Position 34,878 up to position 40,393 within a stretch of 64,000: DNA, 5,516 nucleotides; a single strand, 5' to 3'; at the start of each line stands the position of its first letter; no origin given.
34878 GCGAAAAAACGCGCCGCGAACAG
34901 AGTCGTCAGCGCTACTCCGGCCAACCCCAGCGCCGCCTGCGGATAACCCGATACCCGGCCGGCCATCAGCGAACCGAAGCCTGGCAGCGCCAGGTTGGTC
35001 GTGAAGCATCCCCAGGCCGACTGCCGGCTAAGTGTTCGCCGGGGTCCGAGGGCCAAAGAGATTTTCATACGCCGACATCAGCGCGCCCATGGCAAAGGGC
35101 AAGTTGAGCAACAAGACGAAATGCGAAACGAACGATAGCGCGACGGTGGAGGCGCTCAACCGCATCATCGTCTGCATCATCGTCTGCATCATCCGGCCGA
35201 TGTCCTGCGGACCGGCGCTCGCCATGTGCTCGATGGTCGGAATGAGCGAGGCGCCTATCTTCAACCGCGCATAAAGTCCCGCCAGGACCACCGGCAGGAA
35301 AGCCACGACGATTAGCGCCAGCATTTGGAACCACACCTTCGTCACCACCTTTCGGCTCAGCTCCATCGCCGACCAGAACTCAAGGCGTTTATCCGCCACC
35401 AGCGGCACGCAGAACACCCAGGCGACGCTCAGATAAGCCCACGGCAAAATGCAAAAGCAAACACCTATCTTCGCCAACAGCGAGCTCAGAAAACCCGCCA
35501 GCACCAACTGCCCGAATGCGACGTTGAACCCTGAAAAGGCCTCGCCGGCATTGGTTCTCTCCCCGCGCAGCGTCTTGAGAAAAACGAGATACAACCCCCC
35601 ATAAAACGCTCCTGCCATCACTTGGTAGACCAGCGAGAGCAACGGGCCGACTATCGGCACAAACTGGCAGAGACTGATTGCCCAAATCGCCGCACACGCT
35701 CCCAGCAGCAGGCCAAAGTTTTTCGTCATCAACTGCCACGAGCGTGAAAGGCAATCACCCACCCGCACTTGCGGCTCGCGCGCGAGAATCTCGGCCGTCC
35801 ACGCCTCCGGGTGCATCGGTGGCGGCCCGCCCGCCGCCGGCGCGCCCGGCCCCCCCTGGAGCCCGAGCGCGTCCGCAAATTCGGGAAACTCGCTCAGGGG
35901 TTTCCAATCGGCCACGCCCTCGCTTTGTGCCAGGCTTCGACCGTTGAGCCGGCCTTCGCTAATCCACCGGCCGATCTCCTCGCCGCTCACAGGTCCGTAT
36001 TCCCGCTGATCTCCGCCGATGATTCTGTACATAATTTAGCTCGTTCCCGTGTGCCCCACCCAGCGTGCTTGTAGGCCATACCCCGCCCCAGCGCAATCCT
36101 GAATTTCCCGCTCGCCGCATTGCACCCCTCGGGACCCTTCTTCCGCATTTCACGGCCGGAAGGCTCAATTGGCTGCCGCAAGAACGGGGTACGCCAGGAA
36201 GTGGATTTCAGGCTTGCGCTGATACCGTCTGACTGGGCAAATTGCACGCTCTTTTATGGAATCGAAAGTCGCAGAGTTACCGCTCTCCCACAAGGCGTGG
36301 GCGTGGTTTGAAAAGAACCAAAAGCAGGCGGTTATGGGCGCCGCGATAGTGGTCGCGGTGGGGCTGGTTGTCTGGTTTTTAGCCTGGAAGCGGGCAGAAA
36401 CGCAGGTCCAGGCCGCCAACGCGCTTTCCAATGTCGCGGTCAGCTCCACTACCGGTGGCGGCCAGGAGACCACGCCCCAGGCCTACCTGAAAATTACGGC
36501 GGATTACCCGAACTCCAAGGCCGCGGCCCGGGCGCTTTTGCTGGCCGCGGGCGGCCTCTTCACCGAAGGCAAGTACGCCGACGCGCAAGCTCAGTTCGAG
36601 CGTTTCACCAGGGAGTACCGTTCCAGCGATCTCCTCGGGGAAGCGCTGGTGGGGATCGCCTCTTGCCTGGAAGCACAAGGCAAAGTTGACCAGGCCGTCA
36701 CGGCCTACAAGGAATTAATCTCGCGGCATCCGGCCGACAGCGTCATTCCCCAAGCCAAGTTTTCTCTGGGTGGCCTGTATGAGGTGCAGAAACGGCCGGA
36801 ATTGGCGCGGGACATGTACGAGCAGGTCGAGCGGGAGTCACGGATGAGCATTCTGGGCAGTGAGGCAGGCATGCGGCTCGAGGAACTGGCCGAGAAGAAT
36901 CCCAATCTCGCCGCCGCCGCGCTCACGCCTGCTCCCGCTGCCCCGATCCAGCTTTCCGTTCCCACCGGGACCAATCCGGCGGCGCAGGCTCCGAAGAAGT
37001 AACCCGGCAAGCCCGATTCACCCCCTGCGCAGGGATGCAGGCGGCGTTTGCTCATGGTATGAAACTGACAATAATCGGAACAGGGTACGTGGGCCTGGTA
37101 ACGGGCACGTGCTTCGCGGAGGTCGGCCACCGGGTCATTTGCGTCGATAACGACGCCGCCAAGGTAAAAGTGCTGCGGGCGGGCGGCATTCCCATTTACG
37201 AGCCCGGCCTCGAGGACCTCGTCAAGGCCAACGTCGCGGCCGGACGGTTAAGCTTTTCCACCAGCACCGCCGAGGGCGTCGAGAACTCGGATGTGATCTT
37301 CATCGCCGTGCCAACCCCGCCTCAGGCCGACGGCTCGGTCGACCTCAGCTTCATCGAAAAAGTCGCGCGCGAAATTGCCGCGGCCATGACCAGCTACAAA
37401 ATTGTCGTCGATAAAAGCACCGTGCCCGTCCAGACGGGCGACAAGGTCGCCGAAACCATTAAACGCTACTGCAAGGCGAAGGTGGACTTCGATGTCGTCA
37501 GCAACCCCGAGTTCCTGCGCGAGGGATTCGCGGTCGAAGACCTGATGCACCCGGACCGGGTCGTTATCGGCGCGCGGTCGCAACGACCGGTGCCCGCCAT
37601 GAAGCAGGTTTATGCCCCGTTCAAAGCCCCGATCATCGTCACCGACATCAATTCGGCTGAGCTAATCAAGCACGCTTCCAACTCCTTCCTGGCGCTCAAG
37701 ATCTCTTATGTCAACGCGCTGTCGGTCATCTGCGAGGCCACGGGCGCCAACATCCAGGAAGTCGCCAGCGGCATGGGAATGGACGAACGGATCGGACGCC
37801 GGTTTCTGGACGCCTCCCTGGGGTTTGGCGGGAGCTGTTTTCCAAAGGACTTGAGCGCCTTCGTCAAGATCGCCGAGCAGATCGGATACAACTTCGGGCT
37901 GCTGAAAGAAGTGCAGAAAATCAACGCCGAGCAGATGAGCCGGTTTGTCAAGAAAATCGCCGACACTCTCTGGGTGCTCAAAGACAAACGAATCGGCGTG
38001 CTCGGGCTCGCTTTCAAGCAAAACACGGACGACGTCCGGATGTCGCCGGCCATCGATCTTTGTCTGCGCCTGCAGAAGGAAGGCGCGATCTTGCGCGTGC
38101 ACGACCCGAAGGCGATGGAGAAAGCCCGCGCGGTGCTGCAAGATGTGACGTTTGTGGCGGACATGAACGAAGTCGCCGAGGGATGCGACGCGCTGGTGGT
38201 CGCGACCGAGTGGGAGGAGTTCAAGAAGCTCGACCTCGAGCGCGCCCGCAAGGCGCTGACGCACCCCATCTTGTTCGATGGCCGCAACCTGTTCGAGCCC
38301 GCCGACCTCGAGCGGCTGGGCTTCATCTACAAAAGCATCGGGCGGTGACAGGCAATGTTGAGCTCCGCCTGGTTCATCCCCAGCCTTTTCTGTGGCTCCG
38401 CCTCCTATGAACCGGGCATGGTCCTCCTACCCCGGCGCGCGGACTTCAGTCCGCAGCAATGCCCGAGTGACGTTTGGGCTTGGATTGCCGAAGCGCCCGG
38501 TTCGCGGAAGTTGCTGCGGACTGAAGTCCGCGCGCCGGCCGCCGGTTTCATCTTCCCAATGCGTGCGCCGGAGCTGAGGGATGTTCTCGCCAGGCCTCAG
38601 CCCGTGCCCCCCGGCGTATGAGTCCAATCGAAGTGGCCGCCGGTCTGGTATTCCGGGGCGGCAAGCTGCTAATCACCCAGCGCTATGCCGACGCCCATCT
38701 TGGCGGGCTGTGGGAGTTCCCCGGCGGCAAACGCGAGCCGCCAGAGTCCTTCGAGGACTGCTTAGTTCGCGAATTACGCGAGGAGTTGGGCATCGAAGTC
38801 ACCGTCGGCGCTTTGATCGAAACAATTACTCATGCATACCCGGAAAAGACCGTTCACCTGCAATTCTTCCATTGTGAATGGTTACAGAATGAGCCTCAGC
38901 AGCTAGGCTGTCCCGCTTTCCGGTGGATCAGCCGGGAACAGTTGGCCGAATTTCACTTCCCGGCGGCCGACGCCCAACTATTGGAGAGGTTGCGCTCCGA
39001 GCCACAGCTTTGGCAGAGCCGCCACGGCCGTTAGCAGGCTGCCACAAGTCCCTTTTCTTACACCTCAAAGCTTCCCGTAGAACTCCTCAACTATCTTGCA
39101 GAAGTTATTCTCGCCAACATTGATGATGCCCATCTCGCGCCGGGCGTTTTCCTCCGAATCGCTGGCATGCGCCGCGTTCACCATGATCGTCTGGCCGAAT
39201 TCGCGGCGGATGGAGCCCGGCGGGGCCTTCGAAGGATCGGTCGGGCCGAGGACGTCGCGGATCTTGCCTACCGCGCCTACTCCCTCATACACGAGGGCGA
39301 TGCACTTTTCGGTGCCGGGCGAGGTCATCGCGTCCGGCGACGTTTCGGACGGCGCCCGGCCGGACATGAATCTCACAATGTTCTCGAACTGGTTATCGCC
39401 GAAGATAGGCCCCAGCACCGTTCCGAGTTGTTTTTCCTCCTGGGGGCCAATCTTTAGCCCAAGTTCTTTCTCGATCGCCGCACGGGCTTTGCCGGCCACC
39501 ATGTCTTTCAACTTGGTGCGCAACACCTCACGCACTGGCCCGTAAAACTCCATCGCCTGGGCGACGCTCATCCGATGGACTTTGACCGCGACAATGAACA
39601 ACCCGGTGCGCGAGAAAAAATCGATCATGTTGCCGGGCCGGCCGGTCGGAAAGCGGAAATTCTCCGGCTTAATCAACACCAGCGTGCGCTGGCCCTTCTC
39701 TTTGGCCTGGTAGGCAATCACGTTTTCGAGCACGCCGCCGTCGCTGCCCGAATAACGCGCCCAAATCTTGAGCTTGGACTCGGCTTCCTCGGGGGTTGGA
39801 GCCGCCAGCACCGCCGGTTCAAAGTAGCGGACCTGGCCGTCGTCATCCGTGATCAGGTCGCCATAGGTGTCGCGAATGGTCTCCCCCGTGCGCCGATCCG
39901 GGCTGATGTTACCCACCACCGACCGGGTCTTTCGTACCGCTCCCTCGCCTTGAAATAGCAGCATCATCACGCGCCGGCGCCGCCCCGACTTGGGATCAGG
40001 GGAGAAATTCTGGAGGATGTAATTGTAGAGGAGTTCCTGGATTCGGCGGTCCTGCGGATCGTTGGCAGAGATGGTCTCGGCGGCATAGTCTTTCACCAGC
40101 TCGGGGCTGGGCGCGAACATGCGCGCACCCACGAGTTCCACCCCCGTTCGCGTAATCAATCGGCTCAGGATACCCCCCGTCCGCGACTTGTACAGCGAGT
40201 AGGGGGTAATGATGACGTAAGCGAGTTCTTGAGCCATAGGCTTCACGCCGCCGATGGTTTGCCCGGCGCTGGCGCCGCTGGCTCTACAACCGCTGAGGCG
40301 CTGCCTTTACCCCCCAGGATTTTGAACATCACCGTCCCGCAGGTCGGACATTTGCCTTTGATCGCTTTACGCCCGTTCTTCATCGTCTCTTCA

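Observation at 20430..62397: Common ~100-aa C-terminal domain ending ...YR(L/V)xxxP-COOH on proteins with unrelated cargo: candidate unrecognised sorting/anchoring signal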

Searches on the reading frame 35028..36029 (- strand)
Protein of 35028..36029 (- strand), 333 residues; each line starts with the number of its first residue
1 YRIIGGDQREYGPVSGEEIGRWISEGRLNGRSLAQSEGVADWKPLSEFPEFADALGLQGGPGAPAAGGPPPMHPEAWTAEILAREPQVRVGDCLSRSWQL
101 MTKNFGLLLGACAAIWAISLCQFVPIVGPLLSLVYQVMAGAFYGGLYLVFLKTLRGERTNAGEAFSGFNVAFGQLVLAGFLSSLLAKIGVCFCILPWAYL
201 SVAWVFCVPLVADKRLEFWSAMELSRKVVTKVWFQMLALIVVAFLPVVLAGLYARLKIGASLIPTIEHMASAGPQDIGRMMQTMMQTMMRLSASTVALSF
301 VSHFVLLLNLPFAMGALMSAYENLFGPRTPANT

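Call 30: search_protein_families(library=pfam, proteins=[window:35028-36029:-], max_evalue=0.001)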
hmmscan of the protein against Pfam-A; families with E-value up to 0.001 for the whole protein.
window:35028-36029:- (333 aa): 1 family
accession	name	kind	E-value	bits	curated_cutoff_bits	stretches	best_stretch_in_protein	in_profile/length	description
PF14237.11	GYF_2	-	1.5e-09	37.9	25.8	1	7-51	6-50/50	GYF domain 2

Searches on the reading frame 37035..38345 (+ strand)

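Call 30: search_protein_families(library=pfam, proteins=[window:37035-38345:+], max_evalue=0.001)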
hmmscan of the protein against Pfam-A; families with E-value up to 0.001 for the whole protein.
window:37035-38345:+ (437 aa): 9 families
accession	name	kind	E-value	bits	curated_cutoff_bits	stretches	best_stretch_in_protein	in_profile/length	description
PF03721.20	UDPG_MGDP_dh_N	-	3.5e-68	229.3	27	1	9-186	1-181/187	UDP-glucose/GDP-mannose dehydrogenase family, NAD binding domain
PF03720.21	UDPG_MGDP_dh_C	-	9.8e-35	119.5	30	1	321-421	1-102/103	UDP-glucose/GDP-mannose dehydrogenase family, UDP binding domain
PF00984.24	UDPG_MGDP_dh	-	5.7e-34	116.5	25.4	1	207-298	2-93/94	UDP-glucose/GDP-mannose dehydrogenase family, central domain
PF03446.21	NAD_binding_2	-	5.1e-07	30.3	21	1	11-146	2-111/161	NAD binding domain of 6-phosphogluconate dehydrogenase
PF03807.23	F420_oxidored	-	4.1e-06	27.7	21.6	0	10-94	1-69/94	NADP oxidoreductase coenzyme F420-dependent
PF02558.23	ApbA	-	8e-06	26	22.2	1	12-97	2-79/150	Ketopantoate reductase PanE/ApbA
PF02826.25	2-Hacid_dh_C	-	0.00013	21.9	25.1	0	7-45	35-73/178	D-isomer specific 2-hydroxyacid dehydrogenase, NAD binding domain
PF02737.24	3HCDH_N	-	0.00031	21.1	22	0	10-93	1-87/180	3-hydroxyacyl-CoA dehydrogenase, NAD binding domain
PF01210.29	NAD_Gly3P_dh_N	-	0.00055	20.4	23.1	0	10-160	1-136/158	NAD-dependent glycerol-3-phosphate dehydrogenase N-terminus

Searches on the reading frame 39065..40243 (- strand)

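Call 30: search_protein_families(library=pfam, proteins=[window:39065-40243:-], max_evalue=0.001)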
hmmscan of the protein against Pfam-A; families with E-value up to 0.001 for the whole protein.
window:39065-40243:- (392 aa): 1 family
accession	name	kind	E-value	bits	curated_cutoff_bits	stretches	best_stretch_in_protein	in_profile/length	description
PF00334.24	NDK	-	1.4e-34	119.4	27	3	313-373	68-128/135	Nucleoside diphosphate kinase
